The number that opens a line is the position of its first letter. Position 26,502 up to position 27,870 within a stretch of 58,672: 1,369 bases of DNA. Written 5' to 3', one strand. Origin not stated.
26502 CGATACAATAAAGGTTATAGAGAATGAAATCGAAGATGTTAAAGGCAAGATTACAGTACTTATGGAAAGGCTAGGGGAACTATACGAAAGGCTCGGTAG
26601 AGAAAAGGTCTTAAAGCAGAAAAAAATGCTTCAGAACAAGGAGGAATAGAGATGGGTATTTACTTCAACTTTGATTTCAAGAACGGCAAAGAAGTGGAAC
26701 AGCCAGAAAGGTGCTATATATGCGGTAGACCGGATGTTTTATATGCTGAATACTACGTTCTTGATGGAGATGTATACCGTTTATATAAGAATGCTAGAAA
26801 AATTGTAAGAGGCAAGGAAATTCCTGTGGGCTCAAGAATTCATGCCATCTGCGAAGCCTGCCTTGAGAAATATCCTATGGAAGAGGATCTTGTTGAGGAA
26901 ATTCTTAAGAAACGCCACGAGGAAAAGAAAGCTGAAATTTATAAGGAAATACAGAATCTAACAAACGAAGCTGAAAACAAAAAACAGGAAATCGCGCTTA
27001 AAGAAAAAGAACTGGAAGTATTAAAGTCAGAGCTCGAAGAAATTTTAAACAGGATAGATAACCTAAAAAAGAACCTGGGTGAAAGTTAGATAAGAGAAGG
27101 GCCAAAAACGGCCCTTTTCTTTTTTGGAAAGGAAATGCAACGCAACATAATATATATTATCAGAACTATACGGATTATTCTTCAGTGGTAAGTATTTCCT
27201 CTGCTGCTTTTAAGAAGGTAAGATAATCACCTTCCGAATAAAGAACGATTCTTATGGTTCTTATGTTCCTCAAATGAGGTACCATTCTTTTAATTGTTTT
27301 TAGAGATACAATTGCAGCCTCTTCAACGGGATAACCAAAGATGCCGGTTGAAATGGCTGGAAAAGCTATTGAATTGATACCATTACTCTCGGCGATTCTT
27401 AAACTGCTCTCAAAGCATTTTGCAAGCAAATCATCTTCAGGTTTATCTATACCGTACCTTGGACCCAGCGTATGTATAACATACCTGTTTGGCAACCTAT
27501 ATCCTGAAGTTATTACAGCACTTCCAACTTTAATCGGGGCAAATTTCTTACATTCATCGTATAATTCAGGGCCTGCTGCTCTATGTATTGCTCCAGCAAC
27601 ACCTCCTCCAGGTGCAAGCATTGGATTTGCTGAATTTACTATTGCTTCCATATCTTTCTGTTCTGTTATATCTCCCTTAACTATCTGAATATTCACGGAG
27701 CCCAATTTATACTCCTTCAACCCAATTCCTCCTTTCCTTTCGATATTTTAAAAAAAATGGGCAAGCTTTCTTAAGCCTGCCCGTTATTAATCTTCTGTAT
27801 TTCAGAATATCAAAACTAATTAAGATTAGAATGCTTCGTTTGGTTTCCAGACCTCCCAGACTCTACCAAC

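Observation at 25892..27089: Tightly coupled three-gene cassette of unknown small proteins, including tandem Zn-ribbon/coiled-coil paralogs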

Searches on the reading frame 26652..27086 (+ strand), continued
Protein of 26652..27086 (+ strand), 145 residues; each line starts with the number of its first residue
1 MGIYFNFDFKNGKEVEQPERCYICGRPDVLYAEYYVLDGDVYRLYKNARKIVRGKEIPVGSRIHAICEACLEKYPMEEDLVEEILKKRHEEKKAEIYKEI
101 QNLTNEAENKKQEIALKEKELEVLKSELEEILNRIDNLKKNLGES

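Call 65: list_cluster_members(proteins=[P0015, P0020, P0025, P0032, P0013, P0012, P0033])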
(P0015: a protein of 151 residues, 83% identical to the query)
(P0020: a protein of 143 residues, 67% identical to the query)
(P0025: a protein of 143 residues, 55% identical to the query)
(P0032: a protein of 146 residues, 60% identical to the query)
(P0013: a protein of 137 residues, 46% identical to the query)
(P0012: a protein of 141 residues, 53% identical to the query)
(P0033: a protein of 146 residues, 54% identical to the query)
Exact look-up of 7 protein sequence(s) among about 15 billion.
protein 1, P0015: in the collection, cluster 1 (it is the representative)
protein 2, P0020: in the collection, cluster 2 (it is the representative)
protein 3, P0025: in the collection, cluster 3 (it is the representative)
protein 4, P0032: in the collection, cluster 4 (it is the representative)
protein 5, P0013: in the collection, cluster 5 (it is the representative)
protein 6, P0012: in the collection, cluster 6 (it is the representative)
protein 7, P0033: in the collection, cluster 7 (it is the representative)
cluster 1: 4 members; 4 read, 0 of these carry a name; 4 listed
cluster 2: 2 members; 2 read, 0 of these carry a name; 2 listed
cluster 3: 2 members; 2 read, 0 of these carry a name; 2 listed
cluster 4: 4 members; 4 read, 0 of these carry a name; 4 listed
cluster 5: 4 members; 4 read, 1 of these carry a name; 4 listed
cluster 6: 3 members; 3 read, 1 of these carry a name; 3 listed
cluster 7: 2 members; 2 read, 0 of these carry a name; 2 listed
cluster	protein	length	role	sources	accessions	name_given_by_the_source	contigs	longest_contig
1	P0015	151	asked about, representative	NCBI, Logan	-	-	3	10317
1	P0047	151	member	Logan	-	-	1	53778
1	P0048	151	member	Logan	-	-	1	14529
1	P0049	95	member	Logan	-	-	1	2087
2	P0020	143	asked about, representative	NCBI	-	-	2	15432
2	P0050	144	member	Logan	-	-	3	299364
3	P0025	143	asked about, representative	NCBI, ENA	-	-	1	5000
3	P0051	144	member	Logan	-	-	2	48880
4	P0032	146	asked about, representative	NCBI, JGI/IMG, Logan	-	-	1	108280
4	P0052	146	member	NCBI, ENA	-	-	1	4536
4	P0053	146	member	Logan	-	-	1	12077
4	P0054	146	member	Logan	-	-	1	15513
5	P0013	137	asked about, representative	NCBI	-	-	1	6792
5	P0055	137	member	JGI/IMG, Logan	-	hypothetical protein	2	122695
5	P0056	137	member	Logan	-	-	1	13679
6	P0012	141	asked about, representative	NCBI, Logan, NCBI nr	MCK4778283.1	MAG: hypothetical protein KAS39_07860 [Actinomycetia bacterium] | hypothetical protein [Actinomycetes bacterium]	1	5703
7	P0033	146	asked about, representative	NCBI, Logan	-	-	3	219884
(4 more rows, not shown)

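Call 67: find_encoding_contigs(protein=P0027, flank=6000, max_places=2)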
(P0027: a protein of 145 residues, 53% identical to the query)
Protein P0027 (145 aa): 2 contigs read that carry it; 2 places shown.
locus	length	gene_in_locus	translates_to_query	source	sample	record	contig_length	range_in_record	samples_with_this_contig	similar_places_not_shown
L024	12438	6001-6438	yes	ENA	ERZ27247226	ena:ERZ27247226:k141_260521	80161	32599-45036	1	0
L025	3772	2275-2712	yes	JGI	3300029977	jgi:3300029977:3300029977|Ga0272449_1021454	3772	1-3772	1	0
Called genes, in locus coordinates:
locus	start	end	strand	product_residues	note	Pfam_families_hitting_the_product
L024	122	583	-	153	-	-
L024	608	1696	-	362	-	PF00089:Trypsin, PF13365:Trypsin_2, PF13180:PDZ_2, PF17820:PDZ_6 (weak)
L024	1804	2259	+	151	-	-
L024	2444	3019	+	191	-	PF00156:Pribosyltran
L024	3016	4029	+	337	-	PF07885:Ion_trans_2, PF02254:TrkA_N, PF02080:TrkA_C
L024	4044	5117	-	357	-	PF24161:CCDC39 (faint), PF25014:NET2A (faint), PF24568:CC_PcsB (weak), PF03330:DPBB_1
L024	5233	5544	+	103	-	-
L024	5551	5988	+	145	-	-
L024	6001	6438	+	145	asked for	-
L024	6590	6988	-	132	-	PF00578:AhpC-TSA, PF10417:1-cysPrx_C (weak)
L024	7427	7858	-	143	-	PF00692:dUTPase, PF22769:DCD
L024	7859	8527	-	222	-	PF04055:Radical_SAM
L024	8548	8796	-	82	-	PF13098:Thioredoxin_2 (faint), PF13192:Thioredoxin_3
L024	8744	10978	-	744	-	PF13597:NRDD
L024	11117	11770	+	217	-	PF01726:LexA_DNA_bind, PF00717:Peptidase_S24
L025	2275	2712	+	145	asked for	-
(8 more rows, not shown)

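Call 68: find_encoding_contigs(protein=P0021, flank=6000, max_places=2)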
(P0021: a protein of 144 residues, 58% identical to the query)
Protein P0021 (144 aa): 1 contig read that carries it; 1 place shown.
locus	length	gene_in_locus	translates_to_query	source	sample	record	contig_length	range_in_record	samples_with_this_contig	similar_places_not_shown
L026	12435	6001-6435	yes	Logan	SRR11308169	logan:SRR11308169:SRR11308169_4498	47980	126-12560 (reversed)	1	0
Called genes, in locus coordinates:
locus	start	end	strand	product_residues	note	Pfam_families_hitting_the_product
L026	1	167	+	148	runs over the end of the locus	PF13240:Zn_Ribbon_1 (weak), PF16697:Yop-YscD_cpl, PF00498:FHA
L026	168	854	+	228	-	PF00376:MerR (weak), PF13411:MerR_1, PF13591:MerR_2 (faint), PF28507:Rv1828_C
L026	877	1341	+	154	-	PF01927:Mut7-C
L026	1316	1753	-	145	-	-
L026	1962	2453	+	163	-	-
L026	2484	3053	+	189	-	PF00156:Pribosyltran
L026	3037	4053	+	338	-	PF07885:Ion_trans_2, PF02254:TrkA_N, PF02080:TrkA_C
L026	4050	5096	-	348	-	PF24568:CC_PcsB, PF03330:DPBB_1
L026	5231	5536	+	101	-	-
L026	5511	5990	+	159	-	-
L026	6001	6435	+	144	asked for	-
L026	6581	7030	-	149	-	PF00692:dUTPase, PF22769:DCD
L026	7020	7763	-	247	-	PF13353:Fer4_12, PF04055:Radical_SAM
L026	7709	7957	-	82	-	PF13098:Thioredoxin_2 (weak), PF13192:Thioredoxin_3 (weak)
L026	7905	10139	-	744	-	PF13597:NRDD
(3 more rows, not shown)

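Call 71: search_protein_families(library=pfam, proteins=[L008:5280-5975:+, L011:5265-5966:+, L008:4354-4539:+, L008:7276-7899:-, L008:6451-7263:-], max_evalue=0.01)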
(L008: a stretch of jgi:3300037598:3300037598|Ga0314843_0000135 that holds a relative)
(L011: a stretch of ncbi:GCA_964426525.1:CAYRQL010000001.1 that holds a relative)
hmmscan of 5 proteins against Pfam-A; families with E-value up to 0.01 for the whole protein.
L008:5280-5975:+ (232 aa): 2 families
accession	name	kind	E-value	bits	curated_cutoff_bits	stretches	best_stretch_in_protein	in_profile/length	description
PF13483.12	Lactamase_B_3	-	1.2e-16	61.6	24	1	3-195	1-159/160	Beta-lactamase superfamily domain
PF12706.13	Lactamase_B_2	-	0.0042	17.1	27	0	87-194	86-197/200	Beta-lactamase superfamily domain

L011:5265-5966:+ (234 aa): 3 families
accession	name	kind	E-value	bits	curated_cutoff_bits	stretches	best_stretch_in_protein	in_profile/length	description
PF13483.12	Lactamase_B_3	-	2.6e-20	73.4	24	1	4-194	2-160/160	Beta-lactamase superfamily domain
PF12706.13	Lactamase_B_2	-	3.2e-10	40.4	27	1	21-195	3-200/200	Beta-lactamase superfamily domain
PF00753.33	Lactamase_B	-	0.0021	18.5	22.7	1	9-192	6-194/196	Metallo-beta-lactamase superfamily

L008:4354-4539:+ (62 aa): 0 families

L008:7276-7899:- (207 aa): 0 families

L008:6451-7263:- (270 aa): 1 family
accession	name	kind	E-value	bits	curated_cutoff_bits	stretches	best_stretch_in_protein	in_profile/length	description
PF00990.26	GGDEF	-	2e-06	28.1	23.8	1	127-258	6-143/161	Diguanylate cyclase, GGDEF domain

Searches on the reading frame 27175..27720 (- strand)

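Call 3: search_protein_families(library=pfam, proteins=[window:27175-27720:-], max_evalue=1)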
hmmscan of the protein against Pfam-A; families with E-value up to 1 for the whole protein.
window:27175-27720:- (181 aa): 1 family
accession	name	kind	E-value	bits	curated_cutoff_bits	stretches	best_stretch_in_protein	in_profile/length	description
PF01661.27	Macro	-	7.2e-40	136.1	22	1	28-137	1-116/118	Macro domain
